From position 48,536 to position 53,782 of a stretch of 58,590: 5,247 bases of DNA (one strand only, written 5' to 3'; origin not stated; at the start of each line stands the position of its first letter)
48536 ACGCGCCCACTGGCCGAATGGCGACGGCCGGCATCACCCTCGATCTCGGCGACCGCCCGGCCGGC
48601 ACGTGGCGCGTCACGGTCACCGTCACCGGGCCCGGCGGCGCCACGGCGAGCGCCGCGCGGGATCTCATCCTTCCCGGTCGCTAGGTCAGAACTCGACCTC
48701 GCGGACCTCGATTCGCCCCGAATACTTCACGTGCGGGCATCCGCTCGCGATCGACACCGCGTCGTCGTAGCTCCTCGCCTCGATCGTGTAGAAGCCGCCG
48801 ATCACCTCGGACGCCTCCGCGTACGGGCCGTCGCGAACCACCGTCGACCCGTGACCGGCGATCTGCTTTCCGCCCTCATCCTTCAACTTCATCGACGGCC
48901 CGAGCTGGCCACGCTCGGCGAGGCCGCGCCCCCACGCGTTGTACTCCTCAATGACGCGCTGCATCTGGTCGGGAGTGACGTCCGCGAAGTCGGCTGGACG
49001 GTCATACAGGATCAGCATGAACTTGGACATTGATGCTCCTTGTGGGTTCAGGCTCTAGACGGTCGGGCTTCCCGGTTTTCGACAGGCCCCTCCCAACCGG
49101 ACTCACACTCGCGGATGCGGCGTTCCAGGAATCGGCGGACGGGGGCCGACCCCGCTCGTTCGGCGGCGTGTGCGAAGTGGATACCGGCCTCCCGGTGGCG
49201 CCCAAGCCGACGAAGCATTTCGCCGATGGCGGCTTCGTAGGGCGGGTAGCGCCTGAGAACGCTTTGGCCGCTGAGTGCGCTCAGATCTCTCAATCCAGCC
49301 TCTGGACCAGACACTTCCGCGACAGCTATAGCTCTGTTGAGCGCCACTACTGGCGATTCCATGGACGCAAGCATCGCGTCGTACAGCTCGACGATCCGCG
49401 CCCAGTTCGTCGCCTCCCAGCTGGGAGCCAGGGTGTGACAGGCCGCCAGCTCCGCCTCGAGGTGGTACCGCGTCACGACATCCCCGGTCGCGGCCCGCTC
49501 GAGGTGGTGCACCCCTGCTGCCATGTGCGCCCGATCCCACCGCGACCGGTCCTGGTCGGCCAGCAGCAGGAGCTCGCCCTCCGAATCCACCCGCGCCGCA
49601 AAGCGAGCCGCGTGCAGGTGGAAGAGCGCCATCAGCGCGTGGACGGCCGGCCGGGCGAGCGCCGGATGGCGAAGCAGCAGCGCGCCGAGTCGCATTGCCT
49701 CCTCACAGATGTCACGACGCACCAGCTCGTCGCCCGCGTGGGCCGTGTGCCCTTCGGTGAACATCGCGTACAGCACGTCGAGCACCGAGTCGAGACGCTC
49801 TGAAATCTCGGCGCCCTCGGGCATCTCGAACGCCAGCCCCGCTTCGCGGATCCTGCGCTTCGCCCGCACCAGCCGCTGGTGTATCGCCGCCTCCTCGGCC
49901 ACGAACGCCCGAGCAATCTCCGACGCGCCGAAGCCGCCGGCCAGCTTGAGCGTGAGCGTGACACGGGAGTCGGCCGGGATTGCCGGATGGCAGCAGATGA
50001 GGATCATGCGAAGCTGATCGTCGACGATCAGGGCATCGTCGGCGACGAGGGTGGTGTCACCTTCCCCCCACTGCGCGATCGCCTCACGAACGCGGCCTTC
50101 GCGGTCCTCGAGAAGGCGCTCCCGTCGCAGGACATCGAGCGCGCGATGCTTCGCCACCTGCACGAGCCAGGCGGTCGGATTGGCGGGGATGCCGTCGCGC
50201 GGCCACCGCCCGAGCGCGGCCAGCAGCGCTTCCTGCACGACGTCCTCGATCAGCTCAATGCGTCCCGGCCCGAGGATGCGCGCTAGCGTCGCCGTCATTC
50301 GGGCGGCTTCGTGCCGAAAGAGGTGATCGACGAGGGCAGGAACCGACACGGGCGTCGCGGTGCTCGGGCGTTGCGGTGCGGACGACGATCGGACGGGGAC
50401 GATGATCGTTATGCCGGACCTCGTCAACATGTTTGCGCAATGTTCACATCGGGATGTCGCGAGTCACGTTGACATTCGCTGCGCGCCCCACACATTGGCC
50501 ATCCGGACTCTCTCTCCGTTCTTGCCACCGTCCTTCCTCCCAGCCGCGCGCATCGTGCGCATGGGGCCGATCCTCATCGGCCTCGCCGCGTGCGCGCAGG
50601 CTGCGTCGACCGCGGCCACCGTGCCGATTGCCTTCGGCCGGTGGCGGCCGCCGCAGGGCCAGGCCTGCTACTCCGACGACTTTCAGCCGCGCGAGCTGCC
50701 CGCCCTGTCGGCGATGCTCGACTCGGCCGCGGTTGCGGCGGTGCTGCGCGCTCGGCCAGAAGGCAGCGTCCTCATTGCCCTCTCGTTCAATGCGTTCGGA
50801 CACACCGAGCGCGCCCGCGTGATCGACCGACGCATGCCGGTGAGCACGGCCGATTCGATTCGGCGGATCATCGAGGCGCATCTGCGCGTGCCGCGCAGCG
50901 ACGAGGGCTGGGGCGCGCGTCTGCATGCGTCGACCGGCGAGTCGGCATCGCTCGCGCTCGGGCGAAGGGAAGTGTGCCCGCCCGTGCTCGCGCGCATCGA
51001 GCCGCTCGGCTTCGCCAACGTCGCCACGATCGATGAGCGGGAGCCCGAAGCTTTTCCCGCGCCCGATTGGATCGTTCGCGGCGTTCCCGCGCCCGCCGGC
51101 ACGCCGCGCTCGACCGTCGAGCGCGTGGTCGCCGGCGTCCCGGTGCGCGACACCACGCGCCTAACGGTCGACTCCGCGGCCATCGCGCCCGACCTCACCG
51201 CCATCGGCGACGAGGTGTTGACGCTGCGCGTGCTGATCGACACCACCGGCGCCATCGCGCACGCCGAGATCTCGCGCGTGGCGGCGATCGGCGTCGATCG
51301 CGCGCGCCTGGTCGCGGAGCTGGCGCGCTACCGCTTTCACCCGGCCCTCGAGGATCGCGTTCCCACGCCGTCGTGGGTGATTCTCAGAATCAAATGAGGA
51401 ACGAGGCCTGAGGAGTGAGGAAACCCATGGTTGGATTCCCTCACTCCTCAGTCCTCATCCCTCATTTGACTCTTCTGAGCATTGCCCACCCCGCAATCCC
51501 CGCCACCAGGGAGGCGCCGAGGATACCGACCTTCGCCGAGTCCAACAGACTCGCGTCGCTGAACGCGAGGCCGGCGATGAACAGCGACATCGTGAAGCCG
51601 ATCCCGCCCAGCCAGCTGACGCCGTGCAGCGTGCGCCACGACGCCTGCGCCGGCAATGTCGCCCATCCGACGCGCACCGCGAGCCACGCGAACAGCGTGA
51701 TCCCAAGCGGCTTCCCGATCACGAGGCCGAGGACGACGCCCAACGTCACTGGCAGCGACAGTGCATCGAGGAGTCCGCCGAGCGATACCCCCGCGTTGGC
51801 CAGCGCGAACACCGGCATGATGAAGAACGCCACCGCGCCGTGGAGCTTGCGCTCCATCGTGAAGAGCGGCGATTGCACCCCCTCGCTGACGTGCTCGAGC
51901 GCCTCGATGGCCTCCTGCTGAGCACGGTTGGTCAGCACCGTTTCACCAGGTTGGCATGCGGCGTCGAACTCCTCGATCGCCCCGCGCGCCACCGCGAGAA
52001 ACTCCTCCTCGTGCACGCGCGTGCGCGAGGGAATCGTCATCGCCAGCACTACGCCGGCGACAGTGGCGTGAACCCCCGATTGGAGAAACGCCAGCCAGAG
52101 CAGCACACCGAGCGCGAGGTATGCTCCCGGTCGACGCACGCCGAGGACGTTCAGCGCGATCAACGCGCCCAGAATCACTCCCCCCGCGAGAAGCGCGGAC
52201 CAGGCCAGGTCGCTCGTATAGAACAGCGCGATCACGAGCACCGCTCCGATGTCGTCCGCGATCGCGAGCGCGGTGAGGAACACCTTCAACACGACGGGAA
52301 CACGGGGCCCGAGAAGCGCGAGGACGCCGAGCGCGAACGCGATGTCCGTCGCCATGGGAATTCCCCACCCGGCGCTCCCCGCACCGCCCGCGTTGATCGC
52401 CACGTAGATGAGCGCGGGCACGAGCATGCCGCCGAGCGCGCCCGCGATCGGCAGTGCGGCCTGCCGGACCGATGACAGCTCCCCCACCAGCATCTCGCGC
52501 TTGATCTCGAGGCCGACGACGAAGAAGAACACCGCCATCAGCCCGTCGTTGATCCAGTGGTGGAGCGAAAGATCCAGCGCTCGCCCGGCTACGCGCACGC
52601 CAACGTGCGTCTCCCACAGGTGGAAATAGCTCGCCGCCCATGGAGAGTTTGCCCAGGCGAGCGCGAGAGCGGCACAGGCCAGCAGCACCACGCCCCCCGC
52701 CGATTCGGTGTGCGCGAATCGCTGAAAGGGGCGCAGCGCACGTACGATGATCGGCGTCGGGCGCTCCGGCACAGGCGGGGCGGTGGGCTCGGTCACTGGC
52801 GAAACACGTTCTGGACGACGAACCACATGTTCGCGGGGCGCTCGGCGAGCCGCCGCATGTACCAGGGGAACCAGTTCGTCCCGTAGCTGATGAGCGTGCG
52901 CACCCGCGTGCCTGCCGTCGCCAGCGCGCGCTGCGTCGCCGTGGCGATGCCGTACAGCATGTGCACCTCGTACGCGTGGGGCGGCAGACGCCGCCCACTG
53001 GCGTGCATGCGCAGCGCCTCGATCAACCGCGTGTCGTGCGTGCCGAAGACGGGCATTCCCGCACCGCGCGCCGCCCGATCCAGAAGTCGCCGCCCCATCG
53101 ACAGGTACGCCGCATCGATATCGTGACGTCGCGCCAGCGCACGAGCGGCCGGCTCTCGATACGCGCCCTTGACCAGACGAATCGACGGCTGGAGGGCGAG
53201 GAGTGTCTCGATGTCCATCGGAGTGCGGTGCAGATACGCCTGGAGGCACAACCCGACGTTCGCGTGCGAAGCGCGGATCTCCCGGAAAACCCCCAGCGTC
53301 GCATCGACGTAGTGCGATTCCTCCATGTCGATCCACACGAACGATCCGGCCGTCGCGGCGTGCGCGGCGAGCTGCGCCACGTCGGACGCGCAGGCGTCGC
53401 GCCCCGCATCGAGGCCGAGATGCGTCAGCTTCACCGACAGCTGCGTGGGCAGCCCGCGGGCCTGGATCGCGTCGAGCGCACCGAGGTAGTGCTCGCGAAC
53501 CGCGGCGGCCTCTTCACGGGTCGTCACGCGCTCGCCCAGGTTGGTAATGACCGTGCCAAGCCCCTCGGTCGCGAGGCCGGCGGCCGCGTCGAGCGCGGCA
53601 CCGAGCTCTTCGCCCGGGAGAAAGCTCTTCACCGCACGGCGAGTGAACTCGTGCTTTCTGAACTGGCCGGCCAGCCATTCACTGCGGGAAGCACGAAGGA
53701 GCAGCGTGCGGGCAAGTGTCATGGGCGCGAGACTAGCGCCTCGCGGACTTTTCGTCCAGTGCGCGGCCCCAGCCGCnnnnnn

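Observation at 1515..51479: Widespread gene-boundary palindromes whose arms are short tandem repeats (7-, 8- or 9-nt units) in at least six sequence classes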

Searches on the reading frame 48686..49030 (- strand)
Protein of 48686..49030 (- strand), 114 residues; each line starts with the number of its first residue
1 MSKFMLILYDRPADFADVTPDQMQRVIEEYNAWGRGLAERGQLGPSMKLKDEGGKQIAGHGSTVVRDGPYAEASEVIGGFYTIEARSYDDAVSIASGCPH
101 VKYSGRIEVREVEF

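Call 47: search_protein_families(library=pfam, proteins=[window:48686-49030:-], max_evalue=0.0001)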
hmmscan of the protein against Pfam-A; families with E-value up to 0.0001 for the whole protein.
window:48686-49030:- (114 aa): 1 family
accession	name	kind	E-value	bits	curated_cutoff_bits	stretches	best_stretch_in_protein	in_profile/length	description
PF03795.20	YCII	-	4.1e-17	62.9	24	1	3-112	2-91/95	YCII-related domain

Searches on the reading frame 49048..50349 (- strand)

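Call 47: search_protein_families(library=pfam, proteins=[window:49048-50349:-], max_evalue=0.0001)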
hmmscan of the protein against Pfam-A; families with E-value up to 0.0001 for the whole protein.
window:49048-50349:- (433 aa): 2 families
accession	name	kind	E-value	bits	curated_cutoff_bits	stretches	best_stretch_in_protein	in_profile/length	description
PF20239.3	DUF6596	-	1.1e-34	119.2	27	1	185-287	1-102/102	Family of unknown function (DUF6596)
PF04542.20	Sigma70_r2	-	7.3e-10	38.9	24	1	10-78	1-69/71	Sigma-70 region 2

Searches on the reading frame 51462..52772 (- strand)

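Call 47: search_protein_families(library=pfam, proteins=[window:51462-52772:-], max_evalue=0.0001)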
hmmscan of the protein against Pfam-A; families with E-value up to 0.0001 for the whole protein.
window:51462-52772:- (436 aa): 1 family
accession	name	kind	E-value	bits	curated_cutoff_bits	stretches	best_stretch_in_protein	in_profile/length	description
PF06965.17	Na_H_antiport_1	-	1.3e-152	508.5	23.5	1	18-432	2-374/374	Na+/H+ antiporter 1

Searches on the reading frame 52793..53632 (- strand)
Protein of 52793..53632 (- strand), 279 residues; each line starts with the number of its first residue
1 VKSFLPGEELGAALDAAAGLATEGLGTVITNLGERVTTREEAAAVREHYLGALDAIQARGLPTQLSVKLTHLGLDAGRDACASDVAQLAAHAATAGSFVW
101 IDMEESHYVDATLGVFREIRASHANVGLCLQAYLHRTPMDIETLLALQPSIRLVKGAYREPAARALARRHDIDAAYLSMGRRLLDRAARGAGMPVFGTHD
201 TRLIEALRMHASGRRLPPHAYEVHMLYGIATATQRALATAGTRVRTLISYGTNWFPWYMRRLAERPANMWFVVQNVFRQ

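Call 47: search_protein_families(library=pfam, proteins=[window:52793-53632:-], max_evalue=0.0001)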
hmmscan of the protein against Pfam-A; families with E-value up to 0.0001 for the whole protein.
window:52793-53632:- (279 aa): 1 family
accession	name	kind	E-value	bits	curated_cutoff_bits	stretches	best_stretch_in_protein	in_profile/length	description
PF01619.24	Pro_dh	-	1.3e-32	113.9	27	1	14-272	2-276/278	Proline dehydrogenase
